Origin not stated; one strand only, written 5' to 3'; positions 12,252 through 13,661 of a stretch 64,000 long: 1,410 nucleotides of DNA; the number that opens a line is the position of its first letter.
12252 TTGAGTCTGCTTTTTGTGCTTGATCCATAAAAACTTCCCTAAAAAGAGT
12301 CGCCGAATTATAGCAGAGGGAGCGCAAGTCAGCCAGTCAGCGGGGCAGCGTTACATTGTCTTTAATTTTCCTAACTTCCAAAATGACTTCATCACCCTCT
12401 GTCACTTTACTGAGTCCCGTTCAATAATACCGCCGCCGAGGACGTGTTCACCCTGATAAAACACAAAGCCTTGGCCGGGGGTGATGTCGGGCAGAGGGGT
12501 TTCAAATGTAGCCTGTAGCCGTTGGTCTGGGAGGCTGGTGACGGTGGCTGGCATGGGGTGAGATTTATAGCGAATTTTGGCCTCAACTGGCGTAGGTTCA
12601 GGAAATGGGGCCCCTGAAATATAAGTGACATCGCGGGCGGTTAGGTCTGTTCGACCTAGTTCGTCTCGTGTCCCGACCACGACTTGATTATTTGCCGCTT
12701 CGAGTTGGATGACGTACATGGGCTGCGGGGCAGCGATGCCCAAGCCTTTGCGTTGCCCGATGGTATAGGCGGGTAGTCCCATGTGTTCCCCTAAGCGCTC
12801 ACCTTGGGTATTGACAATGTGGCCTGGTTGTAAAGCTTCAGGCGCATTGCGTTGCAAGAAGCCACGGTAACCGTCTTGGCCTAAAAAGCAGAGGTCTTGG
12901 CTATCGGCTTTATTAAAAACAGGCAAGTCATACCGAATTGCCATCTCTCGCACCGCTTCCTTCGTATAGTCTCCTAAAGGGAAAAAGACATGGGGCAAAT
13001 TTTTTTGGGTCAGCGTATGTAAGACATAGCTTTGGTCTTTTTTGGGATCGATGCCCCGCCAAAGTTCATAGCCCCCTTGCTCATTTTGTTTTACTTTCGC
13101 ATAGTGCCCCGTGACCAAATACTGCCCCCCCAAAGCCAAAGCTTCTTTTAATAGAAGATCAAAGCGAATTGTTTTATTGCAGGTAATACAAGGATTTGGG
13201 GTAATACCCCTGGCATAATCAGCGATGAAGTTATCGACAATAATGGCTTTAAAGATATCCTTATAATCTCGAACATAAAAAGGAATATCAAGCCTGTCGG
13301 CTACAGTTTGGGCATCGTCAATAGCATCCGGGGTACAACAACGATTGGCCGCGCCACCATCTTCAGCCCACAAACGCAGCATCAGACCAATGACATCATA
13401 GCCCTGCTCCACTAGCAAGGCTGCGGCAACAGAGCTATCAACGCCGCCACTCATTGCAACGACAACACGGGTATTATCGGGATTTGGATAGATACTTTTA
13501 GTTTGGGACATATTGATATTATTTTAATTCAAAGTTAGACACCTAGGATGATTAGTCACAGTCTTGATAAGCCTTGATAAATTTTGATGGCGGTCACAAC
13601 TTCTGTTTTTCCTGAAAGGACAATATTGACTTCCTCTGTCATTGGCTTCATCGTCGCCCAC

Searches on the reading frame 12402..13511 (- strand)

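Call 63: search_protein_families(library=pfam, proteins=[window:12402-13511:-], max_evalue=0.00001)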
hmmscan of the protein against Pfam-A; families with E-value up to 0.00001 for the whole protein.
window:12402-13511:- (369 aa): 3 families
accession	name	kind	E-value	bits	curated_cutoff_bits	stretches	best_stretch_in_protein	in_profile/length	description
PF03054.22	tRNA_Me_trans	-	3.1e-73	246.2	20.6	1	15-211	2-201/202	tRNA methyl transferase HUP domain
PF20259.3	tRNA_Me_trans_M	-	4.7e-19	68.1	27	1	217-280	2-65/66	tRNA methyl transferase PRC-barrel domain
PF20258.4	tRNA_Me_trans_C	-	5.7e-16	59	20.6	1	288-363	2-77/77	Aminomethyltransferase beta-barrel domain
